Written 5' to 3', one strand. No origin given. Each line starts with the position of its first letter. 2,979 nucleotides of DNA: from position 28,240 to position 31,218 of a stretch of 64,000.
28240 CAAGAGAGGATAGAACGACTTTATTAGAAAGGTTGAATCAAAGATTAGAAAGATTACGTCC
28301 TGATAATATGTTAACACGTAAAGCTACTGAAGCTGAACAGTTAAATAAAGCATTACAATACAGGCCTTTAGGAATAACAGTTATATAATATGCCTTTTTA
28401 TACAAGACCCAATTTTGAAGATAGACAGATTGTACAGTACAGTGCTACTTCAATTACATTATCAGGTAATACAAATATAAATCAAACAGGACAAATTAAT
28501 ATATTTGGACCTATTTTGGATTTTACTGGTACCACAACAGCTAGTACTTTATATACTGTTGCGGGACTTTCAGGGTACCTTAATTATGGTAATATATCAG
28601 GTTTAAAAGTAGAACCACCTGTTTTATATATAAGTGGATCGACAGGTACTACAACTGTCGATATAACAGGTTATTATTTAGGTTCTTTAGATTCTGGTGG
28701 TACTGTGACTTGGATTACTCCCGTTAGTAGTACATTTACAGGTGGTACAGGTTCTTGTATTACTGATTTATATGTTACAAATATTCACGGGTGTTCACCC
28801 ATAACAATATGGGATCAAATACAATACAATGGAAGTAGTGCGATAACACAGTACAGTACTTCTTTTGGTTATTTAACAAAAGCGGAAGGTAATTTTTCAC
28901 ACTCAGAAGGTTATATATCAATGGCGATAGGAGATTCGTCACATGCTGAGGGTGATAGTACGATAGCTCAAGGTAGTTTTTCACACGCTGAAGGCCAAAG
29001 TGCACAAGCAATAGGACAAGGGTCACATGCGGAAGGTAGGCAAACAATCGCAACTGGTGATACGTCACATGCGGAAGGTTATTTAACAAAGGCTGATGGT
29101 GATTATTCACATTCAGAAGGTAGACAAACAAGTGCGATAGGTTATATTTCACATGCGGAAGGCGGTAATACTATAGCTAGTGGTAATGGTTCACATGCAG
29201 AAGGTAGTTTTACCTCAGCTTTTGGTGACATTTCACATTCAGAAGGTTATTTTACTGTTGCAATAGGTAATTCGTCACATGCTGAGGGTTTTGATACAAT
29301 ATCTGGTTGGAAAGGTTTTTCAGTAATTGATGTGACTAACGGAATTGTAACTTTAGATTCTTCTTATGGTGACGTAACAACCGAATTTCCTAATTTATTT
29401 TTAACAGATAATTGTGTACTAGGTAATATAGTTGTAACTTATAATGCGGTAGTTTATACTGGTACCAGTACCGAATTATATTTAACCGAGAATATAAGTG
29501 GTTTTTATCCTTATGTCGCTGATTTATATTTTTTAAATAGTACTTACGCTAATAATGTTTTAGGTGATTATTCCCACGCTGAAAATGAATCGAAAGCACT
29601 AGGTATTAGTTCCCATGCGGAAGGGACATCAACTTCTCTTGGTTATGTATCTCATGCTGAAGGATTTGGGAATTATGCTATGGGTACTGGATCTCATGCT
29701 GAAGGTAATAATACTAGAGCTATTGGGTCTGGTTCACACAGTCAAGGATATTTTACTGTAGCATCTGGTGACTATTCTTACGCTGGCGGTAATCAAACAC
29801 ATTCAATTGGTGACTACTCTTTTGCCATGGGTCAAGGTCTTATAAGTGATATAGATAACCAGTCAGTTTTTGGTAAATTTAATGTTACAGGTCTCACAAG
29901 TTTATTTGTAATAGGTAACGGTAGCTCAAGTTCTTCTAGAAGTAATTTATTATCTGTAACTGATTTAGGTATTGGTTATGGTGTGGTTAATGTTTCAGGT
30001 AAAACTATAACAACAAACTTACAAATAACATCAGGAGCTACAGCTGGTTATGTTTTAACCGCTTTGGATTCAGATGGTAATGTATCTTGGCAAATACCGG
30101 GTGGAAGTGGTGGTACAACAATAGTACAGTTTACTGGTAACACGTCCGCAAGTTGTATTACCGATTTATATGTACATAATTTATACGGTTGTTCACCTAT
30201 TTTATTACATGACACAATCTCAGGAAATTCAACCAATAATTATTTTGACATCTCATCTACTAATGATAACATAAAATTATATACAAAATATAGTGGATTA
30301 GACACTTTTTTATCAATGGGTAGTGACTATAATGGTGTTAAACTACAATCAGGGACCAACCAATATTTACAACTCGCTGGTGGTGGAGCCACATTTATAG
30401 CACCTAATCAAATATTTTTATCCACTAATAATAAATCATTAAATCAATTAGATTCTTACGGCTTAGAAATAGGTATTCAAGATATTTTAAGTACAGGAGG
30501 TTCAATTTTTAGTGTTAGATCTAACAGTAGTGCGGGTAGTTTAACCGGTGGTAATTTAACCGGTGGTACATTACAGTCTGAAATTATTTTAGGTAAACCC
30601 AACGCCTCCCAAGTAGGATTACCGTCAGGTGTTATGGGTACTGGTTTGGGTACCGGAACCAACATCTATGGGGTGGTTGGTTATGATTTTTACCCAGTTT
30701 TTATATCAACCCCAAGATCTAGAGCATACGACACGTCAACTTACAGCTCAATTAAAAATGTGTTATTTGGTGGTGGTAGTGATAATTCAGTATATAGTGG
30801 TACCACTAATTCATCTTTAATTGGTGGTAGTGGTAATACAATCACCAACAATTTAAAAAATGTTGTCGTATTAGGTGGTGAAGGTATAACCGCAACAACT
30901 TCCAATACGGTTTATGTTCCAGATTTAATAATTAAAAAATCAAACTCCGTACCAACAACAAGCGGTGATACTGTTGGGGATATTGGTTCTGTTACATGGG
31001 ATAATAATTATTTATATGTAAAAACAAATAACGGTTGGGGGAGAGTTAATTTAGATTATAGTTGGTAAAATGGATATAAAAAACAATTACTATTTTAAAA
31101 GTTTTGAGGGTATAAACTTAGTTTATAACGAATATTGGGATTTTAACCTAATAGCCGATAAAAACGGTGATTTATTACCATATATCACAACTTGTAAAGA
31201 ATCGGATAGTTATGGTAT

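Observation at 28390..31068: Receptor-binding protein with YadA-head-like SHAEG 14-residue tandem repeats (two blocks; 42-nt DNA periodicity)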

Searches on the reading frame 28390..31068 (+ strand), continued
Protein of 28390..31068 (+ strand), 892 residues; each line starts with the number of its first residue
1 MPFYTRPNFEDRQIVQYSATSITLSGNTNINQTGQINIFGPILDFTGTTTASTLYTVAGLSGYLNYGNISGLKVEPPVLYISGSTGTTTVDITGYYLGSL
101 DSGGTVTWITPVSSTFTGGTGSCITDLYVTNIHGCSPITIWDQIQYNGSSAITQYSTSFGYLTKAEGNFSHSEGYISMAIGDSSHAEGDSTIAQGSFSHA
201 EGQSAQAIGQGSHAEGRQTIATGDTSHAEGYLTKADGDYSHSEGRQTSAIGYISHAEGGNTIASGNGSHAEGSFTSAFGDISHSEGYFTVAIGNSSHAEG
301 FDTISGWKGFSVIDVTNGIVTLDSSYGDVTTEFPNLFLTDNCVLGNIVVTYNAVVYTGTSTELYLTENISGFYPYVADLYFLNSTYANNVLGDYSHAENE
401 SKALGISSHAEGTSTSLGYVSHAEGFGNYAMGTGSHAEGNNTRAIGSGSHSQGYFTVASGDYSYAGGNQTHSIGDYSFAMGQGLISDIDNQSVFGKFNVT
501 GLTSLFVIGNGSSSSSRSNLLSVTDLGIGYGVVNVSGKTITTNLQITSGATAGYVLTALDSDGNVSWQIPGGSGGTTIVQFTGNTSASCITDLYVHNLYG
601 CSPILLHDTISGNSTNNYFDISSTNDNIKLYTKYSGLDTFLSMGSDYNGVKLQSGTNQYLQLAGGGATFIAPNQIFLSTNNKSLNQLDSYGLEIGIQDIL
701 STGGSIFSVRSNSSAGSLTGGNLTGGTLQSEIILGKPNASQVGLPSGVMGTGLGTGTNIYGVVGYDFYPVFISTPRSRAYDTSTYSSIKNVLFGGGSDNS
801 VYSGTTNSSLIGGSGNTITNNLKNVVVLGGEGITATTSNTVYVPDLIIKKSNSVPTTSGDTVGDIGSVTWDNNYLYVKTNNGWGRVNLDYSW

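Call 19: find_encoding_contigs(protein=P0062, flank=8000, max_places=2)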
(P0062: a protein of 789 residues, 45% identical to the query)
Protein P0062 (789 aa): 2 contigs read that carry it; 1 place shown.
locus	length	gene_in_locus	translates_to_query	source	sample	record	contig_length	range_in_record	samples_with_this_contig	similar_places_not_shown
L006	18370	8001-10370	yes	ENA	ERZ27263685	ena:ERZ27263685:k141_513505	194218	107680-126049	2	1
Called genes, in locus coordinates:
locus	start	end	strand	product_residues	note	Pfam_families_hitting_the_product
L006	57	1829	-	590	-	-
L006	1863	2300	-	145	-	-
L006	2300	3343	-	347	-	-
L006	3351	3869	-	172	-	-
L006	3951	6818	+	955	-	PF00176:SNF2-rel_dom, PF05203:Hom_end_hint (faint), PF05204:Hom_end (faint), PF14528:LAGLIDADG_3 (weak), PF00271:Helicase_C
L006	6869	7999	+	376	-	PF26809:Phage_T4_gp13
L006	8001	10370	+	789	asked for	-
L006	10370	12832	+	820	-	-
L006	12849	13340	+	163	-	-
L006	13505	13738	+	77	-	PF18903:DUF5659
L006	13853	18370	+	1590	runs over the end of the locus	-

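Call 32: predict_structure(alignment_id=A1)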
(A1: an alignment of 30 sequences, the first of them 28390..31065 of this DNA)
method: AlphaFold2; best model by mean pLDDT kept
length: 892 residues; sequences in the alignment: 30
mean_pLDDT: 54.8   pTM: 0.40
mean pLDDT of the five models: 54.8, 54.0, 50.9, 48.8, 48.4
residues with pLDDT >= 90: 131; 70-90: 135; 50-70: 112; < 50: 514
segments of 3 or more residues with pLDDT < 50: 1-32, 34-36, 51-73, 81-84, 86-94, 102-106, 112-123, 128-142, 309-311, 314-393, 486-515, 517-556, 561-563, 565-806, 890-892
pLDDT, mean of each block of 10 residues (from residue 1): 33 41 41 50 52 46 42 49 47 49 47 44 47 42 62 86 92 95 96 97 97 97 97 97 98 96 95 93 90 82 68 45 36 33 32 38 32 27 29 56 76 78 84 85 89 89 71 71 49 36 33 38 36 36 31 45 47 44 42 39 35 33 33 28 27 32 32 35 36 38 34 36 28 32 29 29 30 30 34 40 48 57 62 60 60 79 82 84 76 41
secondary structure, 60 per line:
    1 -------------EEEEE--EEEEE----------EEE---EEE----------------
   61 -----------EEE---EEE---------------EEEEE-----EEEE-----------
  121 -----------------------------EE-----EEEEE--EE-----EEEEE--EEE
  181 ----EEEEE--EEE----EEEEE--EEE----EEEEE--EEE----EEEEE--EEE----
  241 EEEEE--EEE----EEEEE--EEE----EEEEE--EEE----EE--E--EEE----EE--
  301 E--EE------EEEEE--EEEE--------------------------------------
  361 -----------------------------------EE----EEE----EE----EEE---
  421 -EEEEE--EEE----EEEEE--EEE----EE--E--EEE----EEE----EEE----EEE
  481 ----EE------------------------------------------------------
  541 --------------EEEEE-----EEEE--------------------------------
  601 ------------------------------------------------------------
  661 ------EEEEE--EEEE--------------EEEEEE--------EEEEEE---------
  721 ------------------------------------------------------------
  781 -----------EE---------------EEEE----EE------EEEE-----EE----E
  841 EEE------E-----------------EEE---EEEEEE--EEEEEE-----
elements in order (helices of 4 or more, strands of 3 or more residues): E14-18 E21-25 E36-38 E42-44 E72-74 E78-80 E96-100 E106-109 E157-161 E171-175 E178-180 E185-189 E192-194 E199-203 E206-208 E213-217 E220-222 E227-231 E234-236 E241-245 E248-250 E255-259 E262-264 E269-273 E276-278 E290-292 E312-316 E319-322 E402-404 E415-417 E422-426 E429-431 E436-440 E443-445 E457-459 E464-466 E471-473 E478-480 E555-559 E565-568 E667-671 E674-677 E692-697 E706-711 E809-812 E825-828 E840-843 E868-870 E874-879 E882-887
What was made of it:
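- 28855..28896 (+): Degenerate leading repeat unit (aa 156-169, .............). The model has a strand at 157-161 (call 32).
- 29317..29571 (+): Insert of about 85 aa between the two blocks (aa 310-394), fold unresolved. pLDDT 27-38 (call 32).
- On YadA_head / Ylhead beta-roll repeat (Pfam PF05658): AF2 pLDDT 86-98 and 76-89 in the two blocks, with 5+3-residue strands per 14 aa (call 32).
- On Trimeric autotransporter adhesin (type Vc secretion): DSSP on the model shows no helix anywhere in the 892 residues (call 32).
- On T4 fibritin (wac): No helices are predicted (call 32).
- AF2 repeat blocks pLDDT 76-98 (call 32). No helices or coiled coil are predicted anywhere (call 32), so it is not a fibritin.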

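Call 34: fold_search(model_id=the predicted structure, library=pdb)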
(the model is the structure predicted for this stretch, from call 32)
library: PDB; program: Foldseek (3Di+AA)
matches with E <= 10: 34; with E <= 0.001: 8
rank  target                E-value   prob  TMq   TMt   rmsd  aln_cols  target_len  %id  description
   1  7o23                  2.8e-09  1.00  0.14  0.30  13.9       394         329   19  C-terminal head domain of the trimeric autotransporter adhesin BpaC from Burkholderia pseudomallei fused to a GCN4 ancho (released 2022-06-29)
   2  3s6l_D                5.6e-05  1.00  0.10  0.46   8.7       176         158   20  Crystal structure of a YadA-like head domain of the trimeric autotransporter adhesin BoaA from Burkholderia pseudomall (released 2011-06-22)
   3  3s6l_B                7.8e-05  1.00  0.12  0.51   6.5       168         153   21  Crystal structure of a YadA-like head domain of the trimeric autotransporter adhesin BoaA from Burkholderia pseudomall (released 2011-06-22)
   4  9gh5_A                1.8e-04  1.00  0.10  0.29  11.3       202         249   22  Complex of Fusobacterium nucleatum CbpF with human CEACAM1 (released 2025-04-02)
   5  9gh4_A                2.4e-04  1.00  0.11  0.35  12.6       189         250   23  Fusobacterium nucleatum adhesin CbpF (released 2025-04-02)
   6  1p9h                  4.4e-04  1.00  0.11  0.48   7.4       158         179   24  CRYSTAL STRUCTURE OF THE COLLAGEN-BINDING DOMAIN OF YERSINIA ADHESIN YadA (released 2004-03-23)
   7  3s6l_A                5.9e-04  1.00  0.11  0.52   8.0       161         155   23  Crystal structure of a YadA-like head domain of the trimeric autotransporter adhesin BoaA from Burkholderia pseudomall (released 2011-06-22)
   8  3wp8                  6.8e-04  1.00  0.07  0.16  11.4       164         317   21  Acinetobacter sp. Tol 5 AtaA C-terminal Ylhead fused to GCN4 adaptors (Chead) (released 2015-03-04)
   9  3s6l_E                1.1e-03  1.00  0.11  0.48   7.1       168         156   23  Crystal structure of a YadA-like head domain of the trimeric autotransporter adhesin BoaA from Burkholderia pseudomall (released 2011-06-22)
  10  2xqh                  3.4e-03  1.00  0.10  0.29   5.9       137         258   16  Crystal structure of an immunoglobulin-binding fragment of the trimeric autotransporter adhesin EibD (released 2011-07-20)
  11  9u93_A                1.0e-02  1.00  0.12  0.36  11.7       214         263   22  Cryo-EM structure of Fusobacterium nucleatum CbpF in complex with human CEACAM5 (released 2025-09-03)
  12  3ntn_B                1.2e-02  0.97  0.09  0.25  10.9       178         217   21  Crystal Structure of UspA1 head and neck domain from Moraxella catarrhalis (released 2011-07-06)
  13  3ntn_A                1.6e-02  0.95  0.08  0.25  10.8       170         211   21  Crystal Structure of UspA1 head and neck domain from Moraxella catarrhalis (released 2011-07-06)
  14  2f9c_A                2.0e-02  0.35  0.10  0.19  14.2       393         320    9  Crystal structure of YDCK from Salmonella cholerae. NESG target SCR6 (released 2005-12-20)
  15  2iu8_A                5.2e-02  0.54  0.09  0.17  10.5       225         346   10  Chlamydia trachomatis LpxD with 25mM UDPGlcNAc (Complex I) (released 2007-02-20)
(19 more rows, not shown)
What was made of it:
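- On YadA_head / Ylhead beta-roll repeat (Pfam PF05658): The Foldseek top hits are all Ylhead structures, probability 1.0, E down to 3e-9 (call 34).
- Foldseek PDB top 13 are all autotransporter heads (call 34). In bacterial adhesins the same fold is itself the ligand-binding surface: YadA is solved as a collagen-binding domain and CbpF in complex with CEACAM1 (names of the PDB hits in call 34).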

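Call 38: fold_search(model_id=the predicted structure, library=viral)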
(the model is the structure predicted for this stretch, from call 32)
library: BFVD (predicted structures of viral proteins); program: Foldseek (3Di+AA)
matches with E <= 10: 271; with E <= 0.001: 40
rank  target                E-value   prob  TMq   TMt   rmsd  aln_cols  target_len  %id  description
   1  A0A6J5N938            3.1e-15  1.00  0.17  0.12  46.2       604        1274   30  Trimeric autotransporter adhesin YadA-like head domain-containing protein [uncultured Caudovirales phage]
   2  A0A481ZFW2            3.4e-15  1.00  0.18  0.30  12.2       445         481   26  Peptidase S74 domain-containing protein [Pithovirus LCPAC406]
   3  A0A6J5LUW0            3.3e-14  1.00  0.23  0.27  12.4       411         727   33  LbR_YadA-like domain containing protein [uncultured Caudovirales phage]
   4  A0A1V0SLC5            1.1e-12  1.00  0.17  0.26  22.8       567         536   23  Trimeric autotransporter adhesin YadA-like head domain-containing protein [Klosneuvirus KNV1]
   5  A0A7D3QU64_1          1.9e-12  1.00  0.19  0.20  28.5       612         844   26  Serralysin-like metalloprotease [Fadolivirus FV1/VV64]
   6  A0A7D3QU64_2          6.0e-12  1.00  0.18  0.19   9.4       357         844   29  Serralysin-like metalloprotease [Fadolivirus FV1/VV64]
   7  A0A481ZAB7            2.3e-11  1.00  0.21  0.46   6.8       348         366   30  Collagen triple helix repeat protein [Pithovirus LCPAC401]
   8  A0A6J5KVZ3            2.4e-11  1.00  0.21  0.35  33.8       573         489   24  LbR_YadA-like domain containing protein [uncultured Caudovirales phage]
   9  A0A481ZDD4            9.4e-11  1.00  0.21  0.26  32.9       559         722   25  Collagen triple helix repeat protein [Pithovirus LCPAC404]
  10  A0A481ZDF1            1.4e-10  1.00  0.16  0.46   7.2       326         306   26  Trimeric autotransporter adhesin YadA-like head domain-containing protein [Pithovirus LCPAC403]
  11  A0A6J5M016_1          2.6e-09  1.00  0.18  0.20  63.5       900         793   16  Peptidase S74 domain-containing protein [uncultured Caudovirales phage]
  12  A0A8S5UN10            5.2e-09  1.00  0.17  0.19  12.0       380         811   26  YadA-like protein [Siphoviridae sp. ctzr51]
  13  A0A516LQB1            3.2e-08  1.00  0.14  0.12  33.5       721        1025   18  (no name in the UniProt tables at hand)
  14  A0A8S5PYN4            5.5e-08  1.00  0.16  0.15  34.7       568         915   19  YadA-like protein [Myoviridae sp. ct4tH12]
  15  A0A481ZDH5            8.5e-07  1.00  0.16  0.26  39.7       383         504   26  Collagen triple helix repeat protein [Pithovirus LCPAC404]
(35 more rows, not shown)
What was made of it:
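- BFVD returns phage and giant-virus 'YadA-like head' proteins (call 38).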

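Call 41: find_encoding_contigs(protein=P0041, flank=3000, max_places=3)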
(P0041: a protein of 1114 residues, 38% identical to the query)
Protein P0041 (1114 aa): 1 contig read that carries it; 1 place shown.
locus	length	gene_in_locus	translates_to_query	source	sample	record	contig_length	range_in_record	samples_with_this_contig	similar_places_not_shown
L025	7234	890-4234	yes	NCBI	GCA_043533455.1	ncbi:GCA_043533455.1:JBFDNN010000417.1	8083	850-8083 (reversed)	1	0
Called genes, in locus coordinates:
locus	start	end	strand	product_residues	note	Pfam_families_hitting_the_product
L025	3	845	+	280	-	?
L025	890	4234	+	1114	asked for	PF05658:YadA_head (faint)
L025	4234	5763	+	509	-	-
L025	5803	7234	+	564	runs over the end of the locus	-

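Call 54: find_related_loci(query=window:28390-31068:+, collection=metagenome_contigs, flank=2500)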
Query window:28390-31068:+ (892 aa) in metagenome_contigs; peptide patterns used: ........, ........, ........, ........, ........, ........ (x = any residue, [..] = any of these).
76 stretches matched a pattern; 7 encode a relative of the query (tblastn E <= 1e-3); 7 distinct loci.
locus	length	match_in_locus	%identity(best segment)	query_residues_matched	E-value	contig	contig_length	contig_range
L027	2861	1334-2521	38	154-886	1e-40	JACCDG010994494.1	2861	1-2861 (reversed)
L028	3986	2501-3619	40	116-886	1e-33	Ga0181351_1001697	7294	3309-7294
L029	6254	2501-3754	35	120-886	4e-20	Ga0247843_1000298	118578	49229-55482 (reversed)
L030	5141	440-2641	45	91-886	6e-20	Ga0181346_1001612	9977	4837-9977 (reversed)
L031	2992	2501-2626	59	850-892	3e-7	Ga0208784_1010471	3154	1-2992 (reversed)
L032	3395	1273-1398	59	850-892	3e-7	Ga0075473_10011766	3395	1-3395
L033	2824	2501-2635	44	845-888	6e-5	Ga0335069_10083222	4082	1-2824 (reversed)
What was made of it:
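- No close variant appeared in the metagenome scan (call 54).
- Tried and rejected: The metagenome scan gave only distant relatives (call 54).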

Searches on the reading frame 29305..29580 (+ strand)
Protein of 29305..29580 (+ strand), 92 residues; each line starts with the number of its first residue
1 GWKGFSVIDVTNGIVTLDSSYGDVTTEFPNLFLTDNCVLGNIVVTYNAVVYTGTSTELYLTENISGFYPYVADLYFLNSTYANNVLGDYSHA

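Call 55: search_protein_families(library=pfam, proteins=[window:29305-29580:+], max_evalue=10)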
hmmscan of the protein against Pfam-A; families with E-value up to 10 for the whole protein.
window:29305-29580:+ (92 aa): 1 family
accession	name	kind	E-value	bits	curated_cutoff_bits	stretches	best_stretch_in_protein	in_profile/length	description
PF10606.14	GluR_Homer-bdg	-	0.28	11.8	25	1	77-91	32-46/51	Homer-binding domain of metabotropic glutamate receptor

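Call 56: search_protein_families(library=phrogs, proteins=[window:29305-29580:+], max_evalue=0.1)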
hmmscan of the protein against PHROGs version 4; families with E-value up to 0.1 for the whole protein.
window:29305-29580:+ (92 aa): 0 families
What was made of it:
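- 29317..29571 (+): No family match (calls 55, 56).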

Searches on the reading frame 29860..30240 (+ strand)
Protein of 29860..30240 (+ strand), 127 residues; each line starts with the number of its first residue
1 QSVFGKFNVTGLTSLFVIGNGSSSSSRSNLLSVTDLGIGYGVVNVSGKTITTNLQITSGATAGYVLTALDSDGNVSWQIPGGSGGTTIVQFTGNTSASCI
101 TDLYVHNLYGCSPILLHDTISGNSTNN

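Call 55: search_protein_families(library=pfam, proteins=[window:29860-30240:+], max_evalue=10)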
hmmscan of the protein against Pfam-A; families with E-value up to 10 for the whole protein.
window:29860-30240:+ (127 aa): 1 family
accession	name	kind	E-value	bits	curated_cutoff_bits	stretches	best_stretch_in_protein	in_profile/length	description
PF18425.6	CspB_prodomain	-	0.1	13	25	1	15-52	37-75/89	Csp protease B prodomain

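Call 56: search_protein_families(library=phrogs, proteins=[window:29860-30240:+], max_evalue=0.1)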
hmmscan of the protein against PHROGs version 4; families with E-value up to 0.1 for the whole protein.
window:29860-30240:+ (127 aa): 1 family
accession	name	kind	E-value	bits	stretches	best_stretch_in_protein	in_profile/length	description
phrog_38418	-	unknown function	0.0016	18.4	1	46-82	216-253/472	-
